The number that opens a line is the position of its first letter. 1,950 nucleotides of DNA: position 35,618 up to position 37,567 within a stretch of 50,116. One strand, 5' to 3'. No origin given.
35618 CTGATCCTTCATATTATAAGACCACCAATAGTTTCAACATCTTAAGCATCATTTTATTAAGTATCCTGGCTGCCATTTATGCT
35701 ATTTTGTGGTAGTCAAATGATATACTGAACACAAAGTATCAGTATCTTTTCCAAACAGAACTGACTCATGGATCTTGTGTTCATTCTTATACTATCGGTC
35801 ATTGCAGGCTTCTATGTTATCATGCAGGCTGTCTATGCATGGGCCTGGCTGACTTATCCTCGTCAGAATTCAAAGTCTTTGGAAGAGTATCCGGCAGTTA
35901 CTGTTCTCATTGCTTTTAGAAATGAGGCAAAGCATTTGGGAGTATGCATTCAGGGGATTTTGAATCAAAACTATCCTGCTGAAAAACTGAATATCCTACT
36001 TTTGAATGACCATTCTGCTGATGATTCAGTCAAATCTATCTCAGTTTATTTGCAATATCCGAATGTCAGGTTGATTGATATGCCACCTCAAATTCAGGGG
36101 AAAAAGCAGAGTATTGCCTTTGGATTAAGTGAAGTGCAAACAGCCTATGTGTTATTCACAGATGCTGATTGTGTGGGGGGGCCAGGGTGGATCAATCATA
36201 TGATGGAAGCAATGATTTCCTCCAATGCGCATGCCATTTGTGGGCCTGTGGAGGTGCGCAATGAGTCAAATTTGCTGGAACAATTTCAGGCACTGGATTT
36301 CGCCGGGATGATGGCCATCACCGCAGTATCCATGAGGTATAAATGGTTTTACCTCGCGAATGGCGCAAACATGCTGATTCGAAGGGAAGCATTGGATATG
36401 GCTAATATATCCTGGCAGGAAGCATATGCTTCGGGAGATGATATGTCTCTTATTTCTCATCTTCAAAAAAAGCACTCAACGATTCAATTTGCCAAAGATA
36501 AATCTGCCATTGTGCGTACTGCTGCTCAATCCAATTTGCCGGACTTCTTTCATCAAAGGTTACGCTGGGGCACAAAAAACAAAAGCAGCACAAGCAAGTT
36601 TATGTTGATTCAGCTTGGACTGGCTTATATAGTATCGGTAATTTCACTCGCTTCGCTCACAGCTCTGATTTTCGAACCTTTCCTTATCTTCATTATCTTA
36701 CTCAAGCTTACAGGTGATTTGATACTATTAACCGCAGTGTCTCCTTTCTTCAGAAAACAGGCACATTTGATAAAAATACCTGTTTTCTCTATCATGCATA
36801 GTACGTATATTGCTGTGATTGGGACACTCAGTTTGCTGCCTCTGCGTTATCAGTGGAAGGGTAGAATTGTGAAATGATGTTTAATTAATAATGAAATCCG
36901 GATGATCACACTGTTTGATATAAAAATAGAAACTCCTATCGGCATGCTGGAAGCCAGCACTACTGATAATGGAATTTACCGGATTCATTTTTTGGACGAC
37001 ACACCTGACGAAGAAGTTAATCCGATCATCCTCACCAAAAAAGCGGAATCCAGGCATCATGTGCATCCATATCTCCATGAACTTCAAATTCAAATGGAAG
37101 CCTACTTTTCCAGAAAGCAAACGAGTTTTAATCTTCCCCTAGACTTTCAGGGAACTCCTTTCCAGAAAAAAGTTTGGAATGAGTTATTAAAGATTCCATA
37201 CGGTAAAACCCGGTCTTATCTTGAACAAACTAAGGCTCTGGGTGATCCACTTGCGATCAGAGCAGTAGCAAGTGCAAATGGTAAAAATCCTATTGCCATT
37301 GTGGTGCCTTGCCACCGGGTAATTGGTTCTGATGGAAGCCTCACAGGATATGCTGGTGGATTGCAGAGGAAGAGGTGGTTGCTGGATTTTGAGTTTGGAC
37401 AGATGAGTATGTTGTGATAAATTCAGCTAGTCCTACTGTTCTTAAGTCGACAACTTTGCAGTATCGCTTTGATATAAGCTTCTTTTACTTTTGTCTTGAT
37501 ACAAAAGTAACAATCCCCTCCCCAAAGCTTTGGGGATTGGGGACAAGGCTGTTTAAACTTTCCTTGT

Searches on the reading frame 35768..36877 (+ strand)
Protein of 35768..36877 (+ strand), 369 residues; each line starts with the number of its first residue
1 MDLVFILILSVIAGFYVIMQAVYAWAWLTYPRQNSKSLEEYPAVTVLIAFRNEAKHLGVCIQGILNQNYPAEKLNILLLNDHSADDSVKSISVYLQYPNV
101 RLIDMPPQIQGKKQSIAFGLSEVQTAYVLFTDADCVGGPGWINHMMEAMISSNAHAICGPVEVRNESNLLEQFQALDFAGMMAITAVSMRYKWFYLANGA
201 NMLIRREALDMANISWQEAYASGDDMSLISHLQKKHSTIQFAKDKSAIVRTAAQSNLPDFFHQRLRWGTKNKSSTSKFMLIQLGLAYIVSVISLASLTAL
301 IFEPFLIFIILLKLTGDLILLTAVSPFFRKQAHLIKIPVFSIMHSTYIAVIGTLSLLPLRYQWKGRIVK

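Call 70: search_protein_families(library=pfam, proteins=[window:35768-36877:+], max_evalue=0.00001)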
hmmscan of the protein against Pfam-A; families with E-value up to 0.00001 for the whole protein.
window:35768-36877:+ (369 aa): 5 families
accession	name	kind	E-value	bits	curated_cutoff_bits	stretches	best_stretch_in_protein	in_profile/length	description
PF13641.12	Glyco_tranf_2_3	-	5.7e-21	76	27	1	42-268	1-228/230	Glycosyltransferase like family 2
PF00535.33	Glycos_transf_2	-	3.4e-19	69.8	23.3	1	45-209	1-164/168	Glycosyl transferase family 2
PF13632.12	Glyco_trans_2_3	-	3.1e-14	53.7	27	1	127-306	1-182/198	Glycosyl transferase family group 2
PF10111.15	Glyco_tranf_2_2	-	6.1e-09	36.2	27.3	1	45-210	1-176/276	Glycosyltransferase like family 2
PF13506.12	Glyco_transf_21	-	9.7e-09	35.4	21.7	1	104-267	10-172/174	Glycosyl transferase family 21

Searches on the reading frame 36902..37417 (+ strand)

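Call 70: search_protein_families(library=pfam, proteins=[window:36902-37417:+], max_evalue=0.00001)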
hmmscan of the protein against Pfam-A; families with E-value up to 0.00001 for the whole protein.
window:36902-37417:+ (171 aa): 2 families
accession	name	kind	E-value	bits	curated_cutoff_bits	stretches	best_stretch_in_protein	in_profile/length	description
PF01035.26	DNA_binding_1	-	2.9e-33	114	27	1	86-164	1-79/81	6-O-methylguanine DNA methyltransferase, DNA binding domain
PF02870.21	Methyltransf_1N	-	7e-06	26.9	21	0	8-82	5-71/71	6-O-methylguanine DNA methyltransferase, ribonuclease-like domain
